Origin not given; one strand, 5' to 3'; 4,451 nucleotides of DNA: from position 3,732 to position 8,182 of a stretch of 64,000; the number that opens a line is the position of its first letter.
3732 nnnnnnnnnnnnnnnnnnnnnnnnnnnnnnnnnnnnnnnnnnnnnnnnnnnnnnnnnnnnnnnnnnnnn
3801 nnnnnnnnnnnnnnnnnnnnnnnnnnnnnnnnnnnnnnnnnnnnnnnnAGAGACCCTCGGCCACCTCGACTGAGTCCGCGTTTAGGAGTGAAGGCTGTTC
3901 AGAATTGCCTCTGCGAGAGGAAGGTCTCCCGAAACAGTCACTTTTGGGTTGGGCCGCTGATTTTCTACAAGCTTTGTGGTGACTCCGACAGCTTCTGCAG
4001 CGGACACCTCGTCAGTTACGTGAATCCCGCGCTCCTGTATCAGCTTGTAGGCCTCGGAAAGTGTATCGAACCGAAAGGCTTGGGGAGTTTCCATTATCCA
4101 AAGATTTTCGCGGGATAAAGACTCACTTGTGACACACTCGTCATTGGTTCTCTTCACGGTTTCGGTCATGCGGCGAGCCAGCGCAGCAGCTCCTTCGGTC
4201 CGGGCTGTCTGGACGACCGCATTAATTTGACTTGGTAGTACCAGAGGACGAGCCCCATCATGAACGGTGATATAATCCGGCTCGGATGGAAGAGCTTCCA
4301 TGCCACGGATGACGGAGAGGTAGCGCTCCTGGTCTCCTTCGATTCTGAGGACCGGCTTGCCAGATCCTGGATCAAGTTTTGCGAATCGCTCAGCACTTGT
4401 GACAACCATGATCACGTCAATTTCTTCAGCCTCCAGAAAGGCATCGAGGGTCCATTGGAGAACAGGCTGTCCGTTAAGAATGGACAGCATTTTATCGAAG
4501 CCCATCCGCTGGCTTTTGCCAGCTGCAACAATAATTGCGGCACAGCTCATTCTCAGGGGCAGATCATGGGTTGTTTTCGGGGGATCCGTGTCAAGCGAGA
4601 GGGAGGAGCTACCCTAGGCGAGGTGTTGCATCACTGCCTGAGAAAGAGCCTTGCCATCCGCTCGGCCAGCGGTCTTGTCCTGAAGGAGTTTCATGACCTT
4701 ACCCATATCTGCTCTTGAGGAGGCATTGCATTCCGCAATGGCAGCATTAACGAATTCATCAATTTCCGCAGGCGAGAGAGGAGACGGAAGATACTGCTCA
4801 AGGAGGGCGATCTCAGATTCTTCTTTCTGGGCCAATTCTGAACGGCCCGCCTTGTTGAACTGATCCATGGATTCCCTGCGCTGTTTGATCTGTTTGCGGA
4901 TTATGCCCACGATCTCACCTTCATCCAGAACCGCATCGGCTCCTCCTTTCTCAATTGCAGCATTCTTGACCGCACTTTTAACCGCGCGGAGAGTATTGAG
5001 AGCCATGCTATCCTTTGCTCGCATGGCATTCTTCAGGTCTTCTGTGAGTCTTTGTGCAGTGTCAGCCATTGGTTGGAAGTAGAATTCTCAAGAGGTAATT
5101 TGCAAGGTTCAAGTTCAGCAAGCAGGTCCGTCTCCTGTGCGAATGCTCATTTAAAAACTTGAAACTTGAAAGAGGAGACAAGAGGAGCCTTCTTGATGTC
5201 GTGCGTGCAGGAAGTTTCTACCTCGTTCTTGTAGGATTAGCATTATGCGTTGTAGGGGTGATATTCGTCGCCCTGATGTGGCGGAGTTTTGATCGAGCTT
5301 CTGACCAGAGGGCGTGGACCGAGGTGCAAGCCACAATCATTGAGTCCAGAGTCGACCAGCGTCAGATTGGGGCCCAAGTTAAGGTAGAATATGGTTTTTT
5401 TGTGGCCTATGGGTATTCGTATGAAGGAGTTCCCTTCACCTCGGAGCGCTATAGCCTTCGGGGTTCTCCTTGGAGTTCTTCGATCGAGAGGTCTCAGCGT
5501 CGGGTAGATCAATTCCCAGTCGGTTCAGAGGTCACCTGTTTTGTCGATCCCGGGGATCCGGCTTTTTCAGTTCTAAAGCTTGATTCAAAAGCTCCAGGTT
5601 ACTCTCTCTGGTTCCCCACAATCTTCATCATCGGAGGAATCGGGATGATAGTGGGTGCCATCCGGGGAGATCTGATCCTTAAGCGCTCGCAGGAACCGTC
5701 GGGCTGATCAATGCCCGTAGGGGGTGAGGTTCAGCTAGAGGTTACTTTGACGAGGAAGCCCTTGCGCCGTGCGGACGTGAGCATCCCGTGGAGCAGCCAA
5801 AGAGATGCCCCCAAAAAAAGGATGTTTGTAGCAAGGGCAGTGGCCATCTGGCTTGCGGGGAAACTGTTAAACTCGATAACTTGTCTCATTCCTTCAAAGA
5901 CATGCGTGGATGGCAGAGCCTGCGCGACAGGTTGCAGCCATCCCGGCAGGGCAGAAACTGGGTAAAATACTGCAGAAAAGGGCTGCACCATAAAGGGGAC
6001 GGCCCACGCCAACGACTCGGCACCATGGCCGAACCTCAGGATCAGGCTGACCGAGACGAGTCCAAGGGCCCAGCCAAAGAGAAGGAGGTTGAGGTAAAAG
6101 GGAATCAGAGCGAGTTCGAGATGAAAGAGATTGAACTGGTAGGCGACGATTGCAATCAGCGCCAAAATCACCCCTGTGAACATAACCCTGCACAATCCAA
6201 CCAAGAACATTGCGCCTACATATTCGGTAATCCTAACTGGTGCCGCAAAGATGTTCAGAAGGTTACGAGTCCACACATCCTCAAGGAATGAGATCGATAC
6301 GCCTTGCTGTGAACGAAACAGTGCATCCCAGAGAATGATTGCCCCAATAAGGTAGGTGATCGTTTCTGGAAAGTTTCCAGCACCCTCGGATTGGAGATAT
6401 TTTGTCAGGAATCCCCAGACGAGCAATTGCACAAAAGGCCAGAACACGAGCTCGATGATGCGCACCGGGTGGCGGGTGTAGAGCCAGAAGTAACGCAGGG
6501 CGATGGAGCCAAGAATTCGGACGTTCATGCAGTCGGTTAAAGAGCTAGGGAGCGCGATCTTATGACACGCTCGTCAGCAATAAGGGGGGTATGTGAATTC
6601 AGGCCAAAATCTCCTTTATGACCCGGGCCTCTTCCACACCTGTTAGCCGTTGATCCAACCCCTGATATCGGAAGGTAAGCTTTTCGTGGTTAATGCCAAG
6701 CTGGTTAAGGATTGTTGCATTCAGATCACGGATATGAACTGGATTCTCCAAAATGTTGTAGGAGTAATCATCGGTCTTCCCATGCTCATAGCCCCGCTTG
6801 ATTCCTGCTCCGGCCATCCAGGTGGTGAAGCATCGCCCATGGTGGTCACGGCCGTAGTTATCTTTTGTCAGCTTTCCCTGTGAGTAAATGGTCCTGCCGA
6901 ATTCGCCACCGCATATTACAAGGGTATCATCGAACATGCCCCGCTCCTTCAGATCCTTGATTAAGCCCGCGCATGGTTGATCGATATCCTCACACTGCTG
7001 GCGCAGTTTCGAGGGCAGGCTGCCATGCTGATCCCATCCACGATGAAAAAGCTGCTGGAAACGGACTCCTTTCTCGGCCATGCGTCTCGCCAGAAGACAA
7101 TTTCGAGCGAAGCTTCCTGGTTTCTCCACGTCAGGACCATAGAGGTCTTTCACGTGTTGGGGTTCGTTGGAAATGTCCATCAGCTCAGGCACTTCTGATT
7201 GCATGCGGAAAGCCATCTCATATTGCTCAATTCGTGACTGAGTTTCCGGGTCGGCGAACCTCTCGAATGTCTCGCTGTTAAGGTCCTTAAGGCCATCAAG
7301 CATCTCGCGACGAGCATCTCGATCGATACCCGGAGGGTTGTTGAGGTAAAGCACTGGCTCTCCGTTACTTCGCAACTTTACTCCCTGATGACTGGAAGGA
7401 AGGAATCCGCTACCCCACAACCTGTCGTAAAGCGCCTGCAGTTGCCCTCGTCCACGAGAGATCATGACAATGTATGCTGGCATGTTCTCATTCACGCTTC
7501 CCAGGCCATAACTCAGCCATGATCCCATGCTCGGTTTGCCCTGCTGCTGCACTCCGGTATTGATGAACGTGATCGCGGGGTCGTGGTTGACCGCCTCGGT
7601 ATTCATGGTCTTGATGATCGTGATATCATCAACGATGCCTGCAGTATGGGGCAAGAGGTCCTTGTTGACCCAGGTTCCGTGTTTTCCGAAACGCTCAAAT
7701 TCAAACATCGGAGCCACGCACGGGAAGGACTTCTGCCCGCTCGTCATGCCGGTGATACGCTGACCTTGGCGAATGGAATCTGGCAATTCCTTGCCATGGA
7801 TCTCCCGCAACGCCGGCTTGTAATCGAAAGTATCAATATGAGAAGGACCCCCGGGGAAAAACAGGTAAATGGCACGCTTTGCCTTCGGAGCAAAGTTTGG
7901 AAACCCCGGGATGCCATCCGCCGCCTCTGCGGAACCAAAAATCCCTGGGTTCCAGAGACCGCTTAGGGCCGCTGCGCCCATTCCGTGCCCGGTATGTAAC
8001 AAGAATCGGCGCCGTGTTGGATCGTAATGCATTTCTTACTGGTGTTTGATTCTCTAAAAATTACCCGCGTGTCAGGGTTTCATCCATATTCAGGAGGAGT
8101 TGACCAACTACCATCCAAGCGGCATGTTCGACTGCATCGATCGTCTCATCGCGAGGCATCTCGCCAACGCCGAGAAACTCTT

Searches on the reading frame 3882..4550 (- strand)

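Call 53: search_protein_families(library=pfam, proteins=[window:3882-4550:-], max_evalue=0.00001)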
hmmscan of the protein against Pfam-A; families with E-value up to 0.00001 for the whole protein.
window:3882-4550:- (222 aa): 3 families
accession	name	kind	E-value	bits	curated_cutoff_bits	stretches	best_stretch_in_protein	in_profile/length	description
PF01128.25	IspD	-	6.6e-50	170.4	27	1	4-218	2-220/221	2-C-methyl-D-erythritol 4-phosphate cytidylyltransferase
PF12804.13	NTP_transf_3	-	2.1e-14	54.4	27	1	5-126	1-121/160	MobA-like NTP transferase domain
PF02348.25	CTP_transf_3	-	3.5e-08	33.9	22.6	1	4-137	1-133/217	Cytidylyltransferase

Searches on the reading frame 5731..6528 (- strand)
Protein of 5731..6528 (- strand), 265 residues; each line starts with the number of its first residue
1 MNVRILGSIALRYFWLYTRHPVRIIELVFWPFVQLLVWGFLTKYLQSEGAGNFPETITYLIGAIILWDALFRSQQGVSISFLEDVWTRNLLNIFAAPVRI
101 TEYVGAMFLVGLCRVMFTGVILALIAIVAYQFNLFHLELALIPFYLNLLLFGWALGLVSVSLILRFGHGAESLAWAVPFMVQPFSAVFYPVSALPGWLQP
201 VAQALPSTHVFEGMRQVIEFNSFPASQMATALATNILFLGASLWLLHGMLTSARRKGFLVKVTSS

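Call 53: search_protein_families(library=pfam, proteins=[window:5731-6528:-], max_evalue=0.00001)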
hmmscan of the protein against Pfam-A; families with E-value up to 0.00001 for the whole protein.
window:5731-6528:- (265 aa): 2 families
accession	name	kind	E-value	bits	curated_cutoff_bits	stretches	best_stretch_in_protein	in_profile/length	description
PF01061.29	ABC2_membrane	-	1.6e-10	41.3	26.9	1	11-217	8-209/211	ABC-2 type transporter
PF12698.13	ABC2_membrane_3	-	2.1e-08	34.1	31.6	1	59-245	163-344/347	ABC-2 family transporter protein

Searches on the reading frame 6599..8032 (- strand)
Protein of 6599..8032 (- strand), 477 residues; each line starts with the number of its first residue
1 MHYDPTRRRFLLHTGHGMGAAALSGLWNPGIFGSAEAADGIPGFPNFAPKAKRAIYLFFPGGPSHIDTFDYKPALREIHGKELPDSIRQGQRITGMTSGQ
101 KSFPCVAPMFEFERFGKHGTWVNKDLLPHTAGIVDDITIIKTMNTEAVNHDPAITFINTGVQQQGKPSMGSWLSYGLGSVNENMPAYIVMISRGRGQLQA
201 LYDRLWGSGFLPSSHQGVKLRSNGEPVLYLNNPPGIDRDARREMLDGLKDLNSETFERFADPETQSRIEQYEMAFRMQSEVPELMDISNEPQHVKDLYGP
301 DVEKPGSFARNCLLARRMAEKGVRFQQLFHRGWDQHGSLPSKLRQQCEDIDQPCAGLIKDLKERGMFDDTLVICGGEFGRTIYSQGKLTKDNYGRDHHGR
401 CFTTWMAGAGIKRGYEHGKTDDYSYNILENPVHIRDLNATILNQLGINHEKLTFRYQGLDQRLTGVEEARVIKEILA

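Call 53: search_protein_families(library=pfam, proteins=[window:6599-8032:-], max_evalue=0.00001)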
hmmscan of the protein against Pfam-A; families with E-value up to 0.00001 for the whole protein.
window:6599-8032:- (477 aa): 1 family
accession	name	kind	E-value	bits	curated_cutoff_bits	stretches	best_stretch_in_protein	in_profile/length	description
PF07394.17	DUF1501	-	2.9e-151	504.5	27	1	51-476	1-390/390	Protein of unknown function (DUF1501)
